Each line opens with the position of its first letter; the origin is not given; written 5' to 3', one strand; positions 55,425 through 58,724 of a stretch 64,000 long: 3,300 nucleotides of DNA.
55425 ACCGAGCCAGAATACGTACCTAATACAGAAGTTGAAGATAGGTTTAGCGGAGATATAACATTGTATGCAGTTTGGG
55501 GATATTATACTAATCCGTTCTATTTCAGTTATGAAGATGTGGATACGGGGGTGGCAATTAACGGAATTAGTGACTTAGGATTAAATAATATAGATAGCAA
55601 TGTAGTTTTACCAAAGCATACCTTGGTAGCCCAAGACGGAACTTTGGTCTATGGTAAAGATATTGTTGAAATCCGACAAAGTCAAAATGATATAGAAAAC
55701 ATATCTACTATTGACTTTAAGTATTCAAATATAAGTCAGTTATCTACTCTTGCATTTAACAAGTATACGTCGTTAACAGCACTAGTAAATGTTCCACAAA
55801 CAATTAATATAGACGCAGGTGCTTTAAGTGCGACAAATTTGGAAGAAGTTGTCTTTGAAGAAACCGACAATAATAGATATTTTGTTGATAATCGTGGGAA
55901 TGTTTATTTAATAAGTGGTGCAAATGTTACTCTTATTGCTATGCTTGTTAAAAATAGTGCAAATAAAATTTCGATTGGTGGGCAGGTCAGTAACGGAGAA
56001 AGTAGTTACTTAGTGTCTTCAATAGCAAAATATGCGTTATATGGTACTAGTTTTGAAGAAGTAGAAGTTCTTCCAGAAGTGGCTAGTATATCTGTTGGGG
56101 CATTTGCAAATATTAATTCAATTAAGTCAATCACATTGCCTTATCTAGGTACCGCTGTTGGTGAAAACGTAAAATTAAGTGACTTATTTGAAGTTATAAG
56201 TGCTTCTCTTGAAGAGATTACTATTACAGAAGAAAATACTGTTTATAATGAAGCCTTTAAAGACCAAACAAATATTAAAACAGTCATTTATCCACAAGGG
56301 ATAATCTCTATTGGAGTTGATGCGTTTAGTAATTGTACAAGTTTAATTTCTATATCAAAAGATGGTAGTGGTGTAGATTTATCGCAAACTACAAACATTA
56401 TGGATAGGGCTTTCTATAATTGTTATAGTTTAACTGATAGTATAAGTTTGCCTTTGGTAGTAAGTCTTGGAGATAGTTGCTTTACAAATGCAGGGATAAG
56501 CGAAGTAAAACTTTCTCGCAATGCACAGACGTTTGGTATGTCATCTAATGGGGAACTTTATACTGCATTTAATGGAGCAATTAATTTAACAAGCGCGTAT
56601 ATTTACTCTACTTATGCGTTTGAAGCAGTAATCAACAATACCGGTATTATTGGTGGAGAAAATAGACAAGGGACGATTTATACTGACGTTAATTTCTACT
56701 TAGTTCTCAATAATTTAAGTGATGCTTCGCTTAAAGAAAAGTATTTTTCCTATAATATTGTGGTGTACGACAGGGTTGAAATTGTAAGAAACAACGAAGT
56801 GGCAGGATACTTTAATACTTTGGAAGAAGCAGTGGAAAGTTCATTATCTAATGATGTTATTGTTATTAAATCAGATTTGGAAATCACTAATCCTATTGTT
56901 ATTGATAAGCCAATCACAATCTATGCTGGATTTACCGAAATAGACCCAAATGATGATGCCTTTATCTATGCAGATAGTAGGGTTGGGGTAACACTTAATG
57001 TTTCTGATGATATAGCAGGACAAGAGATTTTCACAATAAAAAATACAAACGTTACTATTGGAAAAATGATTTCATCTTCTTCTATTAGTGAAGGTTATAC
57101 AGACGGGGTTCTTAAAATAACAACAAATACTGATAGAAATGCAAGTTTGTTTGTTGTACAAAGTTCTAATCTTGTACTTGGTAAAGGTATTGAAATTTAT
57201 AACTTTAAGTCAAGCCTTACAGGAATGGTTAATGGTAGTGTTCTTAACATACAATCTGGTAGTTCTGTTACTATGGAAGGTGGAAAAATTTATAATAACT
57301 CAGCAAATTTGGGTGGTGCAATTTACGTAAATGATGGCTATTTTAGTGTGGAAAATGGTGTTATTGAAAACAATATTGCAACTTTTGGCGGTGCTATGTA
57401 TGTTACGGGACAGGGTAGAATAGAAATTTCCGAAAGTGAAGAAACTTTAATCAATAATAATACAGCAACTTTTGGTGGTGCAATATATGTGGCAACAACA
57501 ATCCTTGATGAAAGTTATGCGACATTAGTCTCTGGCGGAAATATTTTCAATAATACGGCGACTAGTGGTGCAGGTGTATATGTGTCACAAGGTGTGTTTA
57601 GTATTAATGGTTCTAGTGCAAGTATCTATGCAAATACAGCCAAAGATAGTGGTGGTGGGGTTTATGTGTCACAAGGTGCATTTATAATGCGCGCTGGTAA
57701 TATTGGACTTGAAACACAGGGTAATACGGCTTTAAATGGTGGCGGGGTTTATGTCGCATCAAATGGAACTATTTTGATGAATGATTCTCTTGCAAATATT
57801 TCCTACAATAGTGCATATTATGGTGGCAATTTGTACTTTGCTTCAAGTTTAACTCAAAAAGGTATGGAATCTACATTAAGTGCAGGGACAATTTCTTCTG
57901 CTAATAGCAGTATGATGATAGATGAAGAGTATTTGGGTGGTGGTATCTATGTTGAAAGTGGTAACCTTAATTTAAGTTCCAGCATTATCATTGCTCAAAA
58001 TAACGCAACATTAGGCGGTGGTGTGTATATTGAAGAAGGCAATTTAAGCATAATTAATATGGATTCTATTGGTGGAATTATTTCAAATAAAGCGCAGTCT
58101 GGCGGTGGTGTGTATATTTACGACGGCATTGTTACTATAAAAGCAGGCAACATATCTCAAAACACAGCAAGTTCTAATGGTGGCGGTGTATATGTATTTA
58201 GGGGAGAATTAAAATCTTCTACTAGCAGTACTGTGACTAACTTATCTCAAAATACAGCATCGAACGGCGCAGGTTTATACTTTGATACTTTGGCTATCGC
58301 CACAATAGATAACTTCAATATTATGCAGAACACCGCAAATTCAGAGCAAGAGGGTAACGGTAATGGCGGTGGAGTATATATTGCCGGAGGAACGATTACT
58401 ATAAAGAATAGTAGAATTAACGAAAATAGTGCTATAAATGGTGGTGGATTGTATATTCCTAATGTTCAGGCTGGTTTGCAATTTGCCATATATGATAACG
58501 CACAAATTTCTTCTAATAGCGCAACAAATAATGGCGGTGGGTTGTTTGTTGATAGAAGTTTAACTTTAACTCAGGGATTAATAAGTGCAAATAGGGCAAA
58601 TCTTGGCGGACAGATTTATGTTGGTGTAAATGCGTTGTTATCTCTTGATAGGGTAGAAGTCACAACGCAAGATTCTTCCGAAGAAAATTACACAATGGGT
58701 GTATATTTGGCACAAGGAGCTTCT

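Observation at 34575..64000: A single reading frame of at least 9,808 codons that the supplied ORF track does not show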

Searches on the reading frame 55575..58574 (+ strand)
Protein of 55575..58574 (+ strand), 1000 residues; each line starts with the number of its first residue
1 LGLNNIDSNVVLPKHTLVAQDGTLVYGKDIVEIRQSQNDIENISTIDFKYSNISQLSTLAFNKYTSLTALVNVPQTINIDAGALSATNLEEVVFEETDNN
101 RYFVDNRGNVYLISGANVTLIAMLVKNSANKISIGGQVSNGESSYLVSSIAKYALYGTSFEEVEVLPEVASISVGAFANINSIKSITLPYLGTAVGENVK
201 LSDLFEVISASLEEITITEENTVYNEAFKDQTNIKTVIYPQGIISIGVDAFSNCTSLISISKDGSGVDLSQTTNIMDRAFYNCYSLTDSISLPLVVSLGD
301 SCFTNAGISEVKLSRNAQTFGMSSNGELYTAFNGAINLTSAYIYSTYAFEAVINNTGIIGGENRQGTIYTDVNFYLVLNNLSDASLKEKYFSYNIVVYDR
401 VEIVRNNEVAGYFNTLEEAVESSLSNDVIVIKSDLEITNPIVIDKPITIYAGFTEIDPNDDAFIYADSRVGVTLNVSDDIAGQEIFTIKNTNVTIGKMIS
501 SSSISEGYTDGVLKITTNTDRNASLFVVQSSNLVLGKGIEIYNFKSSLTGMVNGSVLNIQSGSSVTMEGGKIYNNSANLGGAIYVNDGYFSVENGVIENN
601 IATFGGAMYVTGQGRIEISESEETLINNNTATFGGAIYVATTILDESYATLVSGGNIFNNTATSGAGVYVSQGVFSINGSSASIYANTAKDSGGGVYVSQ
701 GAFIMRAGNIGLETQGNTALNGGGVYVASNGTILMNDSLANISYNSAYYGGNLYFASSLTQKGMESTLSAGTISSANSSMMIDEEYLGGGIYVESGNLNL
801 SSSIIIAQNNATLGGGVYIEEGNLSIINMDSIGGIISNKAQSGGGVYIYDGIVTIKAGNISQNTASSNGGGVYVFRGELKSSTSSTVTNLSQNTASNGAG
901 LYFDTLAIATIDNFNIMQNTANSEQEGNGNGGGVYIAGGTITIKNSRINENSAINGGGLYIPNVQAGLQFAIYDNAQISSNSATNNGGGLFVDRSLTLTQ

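Call 24: search_protein_families(library=pfam, max_evalue=0.1, proteins=[window:55575-58574:+])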
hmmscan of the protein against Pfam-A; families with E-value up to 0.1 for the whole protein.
window:55575-58574:+ (1000 aa): 1 family
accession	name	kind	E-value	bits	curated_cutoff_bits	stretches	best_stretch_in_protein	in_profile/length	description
PF13306.12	LRR_5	-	2e-26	92.8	27.7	4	149-261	2-107/127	BspA type Leucine rich repeat region (6 copies)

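Call 25: search_protein_families(library=ncbifam, max_evalue=0.01, proteins=[window:55575-58574:+])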
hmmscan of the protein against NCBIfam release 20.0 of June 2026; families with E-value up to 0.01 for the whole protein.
window:55575-58574:+ (1000 aa): 1 family
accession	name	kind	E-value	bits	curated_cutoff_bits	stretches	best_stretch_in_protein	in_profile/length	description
TIGR01376.1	POMP_repeat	repeat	0.0065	16.3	15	1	624-643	5-25/28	polymorphic outer membrane protein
